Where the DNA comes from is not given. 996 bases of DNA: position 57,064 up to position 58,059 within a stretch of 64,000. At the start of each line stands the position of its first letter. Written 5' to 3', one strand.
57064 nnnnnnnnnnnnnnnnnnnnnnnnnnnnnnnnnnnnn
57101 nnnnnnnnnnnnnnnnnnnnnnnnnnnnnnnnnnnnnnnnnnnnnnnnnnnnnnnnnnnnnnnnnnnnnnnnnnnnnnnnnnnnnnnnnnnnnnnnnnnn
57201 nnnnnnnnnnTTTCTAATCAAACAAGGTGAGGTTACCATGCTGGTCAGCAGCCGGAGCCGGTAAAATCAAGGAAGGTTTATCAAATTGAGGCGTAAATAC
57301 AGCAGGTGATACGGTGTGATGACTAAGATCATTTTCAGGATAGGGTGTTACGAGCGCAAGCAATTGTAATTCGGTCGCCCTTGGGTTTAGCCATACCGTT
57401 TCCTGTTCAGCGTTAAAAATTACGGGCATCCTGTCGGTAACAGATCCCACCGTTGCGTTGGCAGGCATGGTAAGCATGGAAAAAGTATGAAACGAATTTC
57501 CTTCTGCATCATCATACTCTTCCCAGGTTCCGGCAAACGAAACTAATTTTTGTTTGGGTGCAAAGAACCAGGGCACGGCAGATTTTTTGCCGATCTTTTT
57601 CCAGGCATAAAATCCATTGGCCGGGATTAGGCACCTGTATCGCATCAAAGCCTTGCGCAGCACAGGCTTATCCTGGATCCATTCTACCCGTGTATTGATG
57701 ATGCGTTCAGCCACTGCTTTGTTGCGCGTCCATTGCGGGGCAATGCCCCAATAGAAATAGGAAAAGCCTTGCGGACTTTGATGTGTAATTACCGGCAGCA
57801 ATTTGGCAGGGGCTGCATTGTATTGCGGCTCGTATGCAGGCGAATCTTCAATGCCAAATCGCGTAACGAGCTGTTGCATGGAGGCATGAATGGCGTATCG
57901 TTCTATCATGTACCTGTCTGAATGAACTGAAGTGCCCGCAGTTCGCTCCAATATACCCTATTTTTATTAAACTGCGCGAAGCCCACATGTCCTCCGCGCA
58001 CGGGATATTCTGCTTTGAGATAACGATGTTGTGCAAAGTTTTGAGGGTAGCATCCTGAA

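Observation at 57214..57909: SRAP/HMCES homolog with the whole catalytic triad replaced: a possible non-crosslinking abasic-site or ssDNA sensor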

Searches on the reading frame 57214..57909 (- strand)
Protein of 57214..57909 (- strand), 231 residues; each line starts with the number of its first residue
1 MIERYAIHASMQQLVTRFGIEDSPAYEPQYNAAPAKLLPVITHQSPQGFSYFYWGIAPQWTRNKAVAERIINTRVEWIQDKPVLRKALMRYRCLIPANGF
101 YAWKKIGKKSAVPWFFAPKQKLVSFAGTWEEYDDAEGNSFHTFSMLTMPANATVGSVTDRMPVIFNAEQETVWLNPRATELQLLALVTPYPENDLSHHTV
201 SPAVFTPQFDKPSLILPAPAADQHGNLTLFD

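Call 3: search_protein_families(library=pfam, proteins=[window:57214-57909:-], max_evalue=0.01)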
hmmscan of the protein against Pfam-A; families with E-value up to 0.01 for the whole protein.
window:57214-57909:- (231 aa): 1 family
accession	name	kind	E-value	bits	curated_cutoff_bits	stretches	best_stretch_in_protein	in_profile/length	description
PF02586.19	SRAP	-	1.8e-51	175.2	27.1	1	1-205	1-212/214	SOS response associated peptidase (SRAP)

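Call 4: search_solved_structures(query=window:57214-57909:-, max_evalue=0.01, show_alignments=3)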
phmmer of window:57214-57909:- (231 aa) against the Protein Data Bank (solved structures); distinct sequences matched with E-value up to 0.01: 11.
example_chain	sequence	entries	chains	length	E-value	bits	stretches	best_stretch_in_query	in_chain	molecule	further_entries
2f20_A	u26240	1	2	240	4.4e-24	88.4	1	31-206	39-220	conserved hypothetical protein, with conserved domain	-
6kcq_B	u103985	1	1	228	7.5e-11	45.1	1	26-217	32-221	SOS response-associated protein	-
8d2m_A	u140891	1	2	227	7.7e-11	45.1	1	26-217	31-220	Abasic site processing protein YedK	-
6kbs_B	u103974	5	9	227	7.7e-11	45.1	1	26-217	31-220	SOS response-associated protein | SOS response-associated peptidase YedK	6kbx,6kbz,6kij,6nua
6nuh_A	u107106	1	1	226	7.7e-11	45.1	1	26-217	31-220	SOS response-associated peptidase YedK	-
2icu_A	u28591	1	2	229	1e-10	44.7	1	26-216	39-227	Hypothetical protein yedK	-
6kbu_B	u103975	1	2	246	1.3e-10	44.3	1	27-216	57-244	SOS response-associated protein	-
6oe7_A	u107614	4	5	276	3e-10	43.1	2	22-117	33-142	Embryonic stem cell-specific 5-hydroxymethylcytosine-binding protein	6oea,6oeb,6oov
5ko9_A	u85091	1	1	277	3e-10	43.1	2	22-117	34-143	Embryonic stem cell-specific 5-hydroxymethylcytosine-binding protein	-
2bdv_A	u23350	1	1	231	3.7e-08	36.3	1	27-218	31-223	phage-related conserved hypothetical protein, BB2244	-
1zn6_A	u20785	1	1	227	3.7e-05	26.5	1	53-152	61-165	phage-related conserved hypothetical protein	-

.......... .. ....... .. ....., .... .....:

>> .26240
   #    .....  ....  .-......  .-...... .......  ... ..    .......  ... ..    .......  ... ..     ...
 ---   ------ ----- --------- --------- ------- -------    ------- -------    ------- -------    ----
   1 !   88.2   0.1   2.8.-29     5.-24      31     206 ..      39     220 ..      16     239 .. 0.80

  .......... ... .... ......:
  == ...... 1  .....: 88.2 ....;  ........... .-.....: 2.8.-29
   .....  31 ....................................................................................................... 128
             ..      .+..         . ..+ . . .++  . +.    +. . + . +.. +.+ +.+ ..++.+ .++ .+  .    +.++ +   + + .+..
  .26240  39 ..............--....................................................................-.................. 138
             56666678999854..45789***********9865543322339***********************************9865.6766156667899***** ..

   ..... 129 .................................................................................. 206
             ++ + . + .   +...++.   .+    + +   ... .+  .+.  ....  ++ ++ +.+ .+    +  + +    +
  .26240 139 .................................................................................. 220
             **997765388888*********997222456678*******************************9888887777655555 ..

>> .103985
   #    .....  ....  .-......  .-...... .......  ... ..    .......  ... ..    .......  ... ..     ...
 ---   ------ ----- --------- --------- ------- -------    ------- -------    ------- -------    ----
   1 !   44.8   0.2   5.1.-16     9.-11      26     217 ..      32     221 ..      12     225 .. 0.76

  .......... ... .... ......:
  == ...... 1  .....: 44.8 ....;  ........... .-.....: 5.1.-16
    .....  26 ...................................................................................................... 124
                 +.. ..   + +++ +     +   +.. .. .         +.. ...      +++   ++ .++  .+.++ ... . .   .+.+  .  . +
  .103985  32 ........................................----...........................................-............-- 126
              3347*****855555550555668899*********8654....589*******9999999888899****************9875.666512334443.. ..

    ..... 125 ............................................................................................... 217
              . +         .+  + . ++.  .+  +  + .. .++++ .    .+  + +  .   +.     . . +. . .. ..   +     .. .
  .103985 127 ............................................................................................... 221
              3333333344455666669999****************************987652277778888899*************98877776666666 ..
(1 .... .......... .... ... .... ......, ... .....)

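Call 5: find_homologous_proteins(query=window:57214-57909:-, max_evalue=1e-10)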
Query window:57214-57909:- (231 aa): 581 proteins with E <= 1e-10 among 709 candidates; the best 120 are listed.
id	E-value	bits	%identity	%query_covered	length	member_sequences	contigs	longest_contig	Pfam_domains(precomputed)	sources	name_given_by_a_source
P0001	7.0e-156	535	100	100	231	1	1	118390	PF02586.20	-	-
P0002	2.0e-128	445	82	100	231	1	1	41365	PF02586.20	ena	-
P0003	2.7e-128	444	82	100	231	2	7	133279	PF02586.20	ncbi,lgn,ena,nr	ncbi:MAG TPA: SOS response-associated peptidase [Cyclobacteriaceae bacterium]|nr:SOS response-associ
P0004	6.0e-126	437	81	100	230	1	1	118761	PF02586.20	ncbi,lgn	-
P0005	6.2e-126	437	79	100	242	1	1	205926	PF02586.20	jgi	-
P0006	8.7e-126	436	81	100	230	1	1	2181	PF02586.20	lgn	-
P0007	1.8e-125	435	79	100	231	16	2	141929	PF02586.20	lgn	-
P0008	3.2e-125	434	78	100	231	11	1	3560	PF02586.20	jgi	jgi:putative SOS response-associated peptidase YedK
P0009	3.3e-125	434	81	100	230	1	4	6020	PF02586.20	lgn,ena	-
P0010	5.0e-125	434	79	100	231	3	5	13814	PF02586.20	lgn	-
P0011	6.1e-124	430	81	100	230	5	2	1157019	PF02586.20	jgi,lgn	jgi:putative SOS response-associated peptidase YedK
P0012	3.1e-123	428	80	100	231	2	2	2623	PF02586.20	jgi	jgi:putative SOS response-associated peptidase YedK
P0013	3.2e-123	428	79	100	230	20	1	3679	PF02586.20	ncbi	-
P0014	3.2e-122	424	78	100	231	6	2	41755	PF02586.20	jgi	jgi:putative SOS response-associated peptidase YedK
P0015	6.0e-120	417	78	100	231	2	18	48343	PF02586.20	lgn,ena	-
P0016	1.3e-118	413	77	100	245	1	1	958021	PF02586.20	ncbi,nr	ncbi:MAG: SOS response-associated peptidase [Cyclobacteriaceae bacterium]|nr:SOS response-associated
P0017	2.6e-115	402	74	100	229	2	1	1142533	PF02586.20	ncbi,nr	ncbi:MAG: SOS response-associated peptidase [Cyclobacteriaceae bacterium]|nr:SOS response-associated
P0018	8.7e-115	400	74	100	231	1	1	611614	PF02586.20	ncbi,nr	ncbi:MAG: SOS response-associated peptidase [Cyclobacteriaceae bacterium]|nr:SOS response-associated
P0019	1.7e-106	373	68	100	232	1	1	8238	PF02586.20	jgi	-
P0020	1.2e-105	370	67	100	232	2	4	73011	PF02586.20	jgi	jgi:putative SOS response-associated peptidase YedK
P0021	2.5e-102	359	67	100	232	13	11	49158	PF02586.20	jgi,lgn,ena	jgi:putative SOS response-associated peptidase YedK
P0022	3.1e-102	359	66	100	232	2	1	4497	PF02586.20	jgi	jgi:putative SOS response-associated peptidase YedK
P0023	9.3e-101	354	66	100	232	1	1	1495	PF02586.20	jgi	-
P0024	1.1e-100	354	66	100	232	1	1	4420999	PF02586.20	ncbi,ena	-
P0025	1.9e-100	353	66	100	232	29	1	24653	PF02586.20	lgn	-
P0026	4.2e-97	342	64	100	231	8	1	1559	PF02586.20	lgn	-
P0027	1.7e-96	340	63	100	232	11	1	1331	PF02586.20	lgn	-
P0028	7.7e-95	335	63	100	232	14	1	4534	PF02586.20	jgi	jgi:putative SOS response-associated peptidase YedK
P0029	1.5e-94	334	61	100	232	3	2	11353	PF02586.20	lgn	-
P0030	3.3e-94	333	62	100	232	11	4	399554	PF02586.20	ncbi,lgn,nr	ncbi:MAG: SOS response-associated peptidase [Cyclobacteriaceae bacterium]|nr:SOS response-associated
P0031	1.9e-93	330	61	100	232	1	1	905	PF02586.20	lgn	-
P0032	3.3e-93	329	62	100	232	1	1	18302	PF02586.20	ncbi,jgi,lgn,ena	jgi:putative SOS response-associated peptidase YedK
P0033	6.8e-93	328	62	100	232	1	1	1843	PF02586.20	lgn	-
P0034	9.4e-93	328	63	100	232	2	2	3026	PF02586.20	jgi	jgi:putative SOS response-associated peptidase YedK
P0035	1.0e-92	328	61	100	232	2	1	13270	PF02586.20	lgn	-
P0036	1.4e-92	327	61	100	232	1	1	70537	PF02586.20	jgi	jgi:putative SOS response-associated peptidase YedK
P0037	1.6e-92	327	60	100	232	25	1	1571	PF02586.20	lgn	-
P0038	1.9e-92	327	62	100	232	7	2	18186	PF02586.20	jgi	jgi:putative SOS response-associated peptidase YedK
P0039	4.2e-92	326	61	100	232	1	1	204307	PF02586.20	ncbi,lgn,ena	-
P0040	6.1e-92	325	59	100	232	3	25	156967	PF02586.20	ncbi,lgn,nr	ncbi:MAG: SOS response-associated peptidase [Cyclobacteriaceae bacterium]|nr:SOS response-associated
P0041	9.4e-92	325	61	100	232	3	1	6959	PF02586.20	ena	-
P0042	1.6e-91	324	61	100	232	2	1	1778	PF02586.20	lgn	-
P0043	4.8e-91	322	62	100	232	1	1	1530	PF02586.20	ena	-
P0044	9.6e-91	321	59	100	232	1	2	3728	PF02586.20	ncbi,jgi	jgi:putative SOS response-associated peptidase YedK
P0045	1.1e-90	321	61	100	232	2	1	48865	PF02586.20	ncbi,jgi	-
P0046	1.2e-90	321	61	100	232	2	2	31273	PF02586.20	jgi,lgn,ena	-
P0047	1.8e-90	320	60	100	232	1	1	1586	PF02586.20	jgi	jgi:putative SOS response-associated peptidase YedK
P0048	2.1e-90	320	60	100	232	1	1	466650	PF02586.20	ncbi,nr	ncbi:MAG: SOS response-associated peptidase [Cyclobacteriaceae bacterium]|nr:SOS response-associated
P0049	2.5e-90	320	59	100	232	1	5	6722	PF02586.20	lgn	-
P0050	2.6e-90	320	59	100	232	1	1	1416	PF02586.20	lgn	-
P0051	2.6e-90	320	61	100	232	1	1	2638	PF02586.20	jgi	jgi:putative SOS response-associated peptidase YedK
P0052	3.6e-90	319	60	100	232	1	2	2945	PF02586.20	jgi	jgi:putative SOS response-associated peptidase YedK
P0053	3.9e-90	319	61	100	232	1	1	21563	PF02586.20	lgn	-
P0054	5.2e-90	319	59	100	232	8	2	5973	PF02586.20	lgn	-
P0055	6.0e-90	319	60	100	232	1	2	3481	PF02586.20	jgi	jgi:putative SOS response-associated peptidase YedK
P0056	9.5e-90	318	59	100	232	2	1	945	PF02586.20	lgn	-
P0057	1.3e-89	318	59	100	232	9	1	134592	PF02586.20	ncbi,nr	ncbi:MAG: SOS response-associated peptidase [Flammeovirgaceae bacterium]|nr:SOS response-associated 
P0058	1.5e-89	317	59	100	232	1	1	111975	PF02586.20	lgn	-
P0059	1.6e-89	317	59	100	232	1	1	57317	PF02586.20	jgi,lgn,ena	-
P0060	2.9e-89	317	60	100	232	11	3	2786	PF02586.20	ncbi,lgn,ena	-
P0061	3.1e-89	316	59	100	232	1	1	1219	PF02586.20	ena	-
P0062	6.7e-89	315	59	100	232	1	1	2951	PF02586.20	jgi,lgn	-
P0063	1.2e-88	314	59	100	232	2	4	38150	PF02586.20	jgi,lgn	jgi:putative SOS response-associated peptidase YedK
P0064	2.4e-88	314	59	100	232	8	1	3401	PF02586.20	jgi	-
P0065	5.0e-88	312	60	100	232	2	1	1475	PF02586.20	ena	-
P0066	5.5e-88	312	58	100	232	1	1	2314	PF02586.20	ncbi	-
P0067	6.2e-88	312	59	100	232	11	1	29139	PF02586.20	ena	-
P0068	7.5e-88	312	58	100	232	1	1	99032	PF02586.20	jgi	jgi:putative SOS response-associated peptidase YedK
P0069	2.0e-87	311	58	100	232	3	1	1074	PF02586.20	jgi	-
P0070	9.2e-87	308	59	100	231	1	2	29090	PF02586.20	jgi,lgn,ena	-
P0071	1.1e-86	308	58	100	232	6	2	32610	PF02586.20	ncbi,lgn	-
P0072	2.4e-86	307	57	100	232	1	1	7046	PF02586.20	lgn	-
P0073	4.5e-86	306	58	100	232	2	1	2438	PF02586.20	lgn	-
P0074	5.3e-86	306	59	100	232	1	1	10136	PF02586.20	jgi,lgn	-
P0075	1.5e-85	304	58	100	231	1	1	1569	PF02586.20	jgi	jgi:putative SOS response-associated peptidase YedK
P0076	2.4e-85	304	56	100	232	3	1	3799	PF02586.20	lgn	-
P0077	4.4e-85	303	57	100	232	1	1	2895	PF02586.20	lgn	-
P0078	1.0e-84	302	56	100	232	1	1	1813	PF02586.20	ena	-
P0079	2.6e-84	300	58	100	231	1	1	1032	PF02586.20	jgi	jgi:putative SOS response-associated peptidase YedK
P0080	4.2e-84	300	56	100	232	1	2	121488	PF02586.20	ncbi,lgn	-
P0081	9.7e-84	298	56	100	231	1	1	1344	PF02586.20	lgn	-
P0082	1.1e-83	298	57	100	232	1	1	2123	PF02586.20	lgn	-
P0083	1.5e-83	298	57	100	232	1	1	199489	PF02586.20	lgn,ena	-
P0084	3.3e-83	297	56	100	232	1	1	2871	PF02586.20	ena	-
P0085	4.1e-83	296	56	100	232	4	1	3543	PF02586.20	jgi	jgi:putative SOS response-associated peptidase YedK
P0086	4.4e-83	296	55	100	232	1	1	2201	PF02586.20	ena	-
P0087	5.3e-83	296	58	100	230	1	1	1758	PF02586.20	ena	-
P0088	1.3e-82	295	56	100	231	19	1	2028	PF02586.20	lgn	-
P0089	1.4e-82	295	57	100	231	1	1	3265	PF02586.20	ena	-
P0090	1.6e-82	294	56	100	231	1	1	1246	PF02586.20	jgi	jgi:putative SOS response-associated peptidase YedK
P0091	2.6e-82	294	56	100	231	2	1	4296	PF02586.20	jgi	jgi:putative SOS response-associated peptidase YedK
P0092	2.8e-82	294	57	100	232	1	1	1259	PF02586.20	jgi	jgi:putative SOS response-associated peptidase YedK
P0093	3.4e-82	293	55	100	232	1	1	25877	PF02586.20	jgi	jgi:putative SOS response-associated peptidase YedK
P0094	4.2e-82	293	56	100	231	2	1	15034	PF02586.20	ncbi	-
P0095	4.5e-82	293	56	100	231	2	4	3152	PF02586.20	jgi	jgi:putative SOS response-associated peptidase YedK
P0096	5.0e-82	293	56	100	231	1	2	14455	PF02586.20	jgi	jgi:putative SOS response-associated peptidase YedK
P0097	6.3e-82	293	54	100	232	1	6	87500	PF02586.20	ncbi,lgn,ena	-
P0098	8.3e-82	292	55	100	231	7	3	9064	PF02586.20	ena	-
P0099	9.7e-82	292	54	100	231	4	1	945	PF02586.20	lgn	-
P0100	9.9e-82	292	55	100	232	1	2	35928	PF02586.20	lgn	-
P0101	1.2e-81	292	56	100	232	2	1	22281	PF02586.20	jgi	jgi:putative SOS response-associated peptidase YedK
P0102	1.2e-81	292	56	100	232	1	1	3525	PF02586.20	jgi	jgi:putative SOS response-associated peptidase YedK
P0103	1.2e-81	292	57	100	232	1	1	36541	PF02586.20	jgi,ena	-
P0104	1.9e-81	291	56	100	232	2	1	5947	PF02586.20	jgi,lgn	jgi:putative SOS response-associated peptidase YedK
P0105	2.0e-81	291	53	100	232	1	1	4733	PF02586.20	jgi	jgi:putative SOS response-associated peptidase YedK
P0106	2.9e-81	290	56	100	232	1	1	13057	PF02586.20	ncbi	-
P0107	3.0e-81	290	55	100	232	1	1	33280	PF02586.20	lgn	-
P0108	3.3e-81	290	54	100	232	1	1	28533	PF02586.20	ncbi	-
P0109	3.4e-81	290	53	100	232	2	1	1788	PF02586.20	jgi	-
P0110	3.7e-81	290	54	100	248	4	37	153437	PF02586.20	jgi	jgi:putative SOS response-associated peptidase YedK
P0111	4.7e-81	290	55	100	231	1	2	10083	PF02586.20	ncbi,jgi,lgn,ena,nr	ncbi:MAG: SOS response-associated peptidase [Cyclobacteriaceae bacterium]|nr:SOS response-associated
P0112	5.3e-81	289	54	100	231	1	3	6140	PF02586.20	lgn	-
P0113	6.1e-81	289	55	100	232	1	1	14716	PF02586.20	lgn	-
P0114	6.5e-81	289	52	100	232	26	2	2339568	PF02586.20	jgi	jgi:putative SOS response-associated peptidase YedK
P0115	8.6e-81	289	55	100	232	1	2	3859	PF02586.20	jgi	jgi:putative SOS response-associated peptidase YedK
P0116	1.2e-80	288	53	100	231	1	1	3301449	PF02586.20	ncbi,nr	ncbi:MAG: SOS response-associated peptidase [Cyclobacteriaceae bacterium]|nr:SOS response-associated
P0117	1.2e-80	288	54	100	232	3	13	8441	PF02586.20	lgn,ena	-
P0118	1.5e-80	288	53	100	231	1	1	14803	PF02586.20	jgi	jgi:putative SOS response-associated peptidase YedK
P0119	1.6e-80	288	54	100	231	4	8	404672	PF02586.20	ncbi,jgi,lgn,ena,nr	ncbi:MAG TPA: SOS response-associated peptidase [Cyclobacteriaceae bacterium]|nr:SOS response-associ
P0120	1.8e-80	288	55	100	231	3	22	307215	PF02586.20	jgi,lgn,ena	-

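Call 12: search_protein_representatives(protein=window:57214-57909:-)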
Query: 231 residues. Proteins with E-value up to 0.001 (for the whole library): 19101; up to 1e-10: 9367; up to 1e-30: 428. The best 150 are listed.
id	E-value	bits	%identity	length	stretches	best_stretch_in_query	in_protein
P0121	8.8e-80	283.8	53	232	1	1-231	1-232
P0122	7.1e-70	251.4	47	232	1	1-231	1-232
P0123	3.0e-57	210.1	48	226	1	1-231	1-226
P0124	7.6e-57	208.8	42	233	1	2-230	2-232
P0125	3.0e-56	206.8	41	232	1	1-231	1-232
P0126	6.7e-56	205.7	41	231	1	1-231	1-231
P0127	8.5e-54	198.8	38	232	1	1-231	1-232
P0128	3.9e-52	193.3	52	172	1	62-231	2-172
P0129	4.3e-52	193.2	41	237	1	1-231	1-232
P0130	3.5e-51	190.2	39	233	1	1-231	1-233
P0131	5.8e-51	189.5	38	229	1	1-230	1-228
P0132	5.9e-51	189.5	42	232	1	1-230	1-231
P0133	3.9e-49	183.5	39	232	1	1-231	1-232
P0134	7.7e-49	182.6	37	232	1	1-230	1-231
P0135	1.1e-48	182.1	39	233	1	1-230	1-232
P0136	1.3e-48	181.8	40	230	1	1-230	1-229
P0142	5.3e-43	163.4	37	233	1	1-230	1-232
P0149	3.8e-41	157.4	37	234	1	1-230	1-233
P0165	1.5e-39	152.1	36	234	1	2-231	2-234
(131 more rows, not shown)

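Call 23: find_related_loci(query=A2, collection=genome_contigs, flank=6000)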
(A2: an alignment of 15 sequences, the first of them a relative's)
Query A2 (231 aa) in genome_contigs; peptide patterns used: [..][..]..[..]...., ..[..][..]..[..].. (x = any residue, [..] = any of these).
600 stretches matched a pattern (row limit reached: there are more); 590 encode a relative of the query (tblastn E <= 1e-3); the best 80 are kept; 80 distinct loci.
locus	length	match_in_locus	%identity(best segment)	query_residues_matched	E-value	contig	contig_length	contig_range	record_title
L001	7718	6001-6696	59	1-231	3e-96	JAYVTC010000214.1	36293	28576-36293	MAG: Cyclobacteriaceae bacterium isolate GL74_DN_metabinner_5 GL74_DN_metabinner_5_213, whole genome shotgun sequence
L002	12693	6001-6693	54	1-231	2e-86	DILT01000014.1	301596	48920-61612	MAG TPA_asm: Flammeovirgaceae bacterium UBA5585 UBA5585_contig_411, whole genome shotgun sequence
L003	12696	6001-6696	52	1-231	5e-86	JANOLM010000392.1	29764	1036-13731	MAG: Bacteroidia bacterium isolate VAR_45_metabat_303 VAR_45_k141_273784, whole genome shotgun sequence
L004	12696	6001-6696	50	1-231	3e-83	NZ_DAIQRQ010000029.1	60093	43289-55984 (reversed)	MAG: Ohtaekwangia sp. isolate CTOTU51722 NODE_69_length_60093_cov_64.978147, whole genome shotgun sequence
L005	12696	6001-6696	51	1-231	2e-82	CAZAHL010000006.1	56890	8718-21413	MAG TPA_asm: uncultured Chryseolinea sp. isolate SRP136066_co1_414 genome assembly, contig: NODE_342_length_56890_cov_5.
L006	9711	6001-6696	51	1-231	7e-82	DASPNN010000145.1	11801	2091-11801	MAG TPA_asm: Chryseosolibacter sp. isolate SMAG_U12122 k141_164663, whole genome shotgun sequence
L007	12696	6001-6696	52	1-231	9e-82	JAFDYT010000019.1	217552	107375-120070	MAG: Bacteroidetes bacterium isolate SZAS-61 BACT-AMP-13__19__length-217627, whole genome shotgun sequence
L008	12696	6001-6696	52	1-231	2e-85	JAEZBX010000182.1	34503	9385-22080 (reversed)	MAG: Bacteroidetes bacterium isolate OH_CBrB_217 k127_651582, whole genome shotgun sequence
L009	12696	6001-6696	51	1-231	2e-76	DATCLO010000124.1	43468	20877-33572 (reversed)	MAG TPA_asm: Cyclobacteriaceae bacterium isolate SMAG_U7124 k141_309304, whole genome shotgun sequence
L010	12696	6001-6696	48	1-231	3e-76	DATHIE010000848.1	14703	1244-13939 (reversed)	MAG TPA_asm: Chryseolinea sp. isolate SMAG_U12518 k141_127863, whole genome shotgun sequence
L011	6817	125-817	49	1-231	7e-75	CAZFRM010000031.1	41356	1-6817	MAG TPA_asm: uncultured Roseivirgaceae bacterium isolate SRP344714_co2_393 genome assembly, contig: NODE_2226_length_413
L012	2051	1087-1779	48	1-231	6e-74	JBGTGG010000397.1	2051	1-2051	MAG: Cyclobacteriaceae bacterium isolate JTS-RE21 k141_3486395, whole genome shotgun sequence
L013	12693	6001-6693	46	1-230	3e-69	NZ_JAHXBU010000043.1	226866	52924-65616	Cesiribacter sp. SM1 Scaffold14, whole genome shotgun sequence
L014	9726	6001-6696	43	1-231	5e-68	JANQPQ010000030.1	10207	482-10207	MAG: Cyclobacteriaceae bacterium isolate IP29b_bin.169 k99_1137504, whole genome shotgun sequence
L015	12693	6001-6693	48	1-230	1e-67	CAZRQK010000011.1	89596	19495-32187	MAG TPA_asm: uncultured Ohtaekwangia sp. isolate binchicken_co311_149 genome assembly, contig: NODE_467_length_89596_cov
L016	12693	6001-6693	45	1-230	7e-67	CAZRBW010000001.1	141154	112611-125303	MAG TPA_asm: uncultured Roseivirgaceae bacterium isolate SRP319275_co6_61 genome assembly, contig: NODE_5_length_141154_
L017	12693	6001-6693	45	1-230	3e-66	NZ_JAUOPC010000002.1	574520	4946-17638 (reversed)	Cyclobacterium sp. 1_MG-2023 strain I3M17 BOPPOMNC_2, whole genome shotgun sequence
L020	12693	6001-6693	44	1-230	2e-64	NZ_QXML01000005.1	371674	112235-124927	Algoriphagus lacus strain N3 N3_scaffold5, whole genome shotgun sequence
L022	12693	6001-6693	43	1-230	9e-64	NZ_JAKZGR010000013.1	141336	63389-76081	Belliella kenyensis strain DSM 46651 NODE_13_length_141336_cov_38.037370, whole genome shotgun sequence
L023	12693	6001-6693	43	1-230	9e-64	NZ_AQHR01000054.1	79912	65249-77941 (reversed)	Lunatimonas lonarensis strain AK24 S14_contig_39, whole genome shotgun sequence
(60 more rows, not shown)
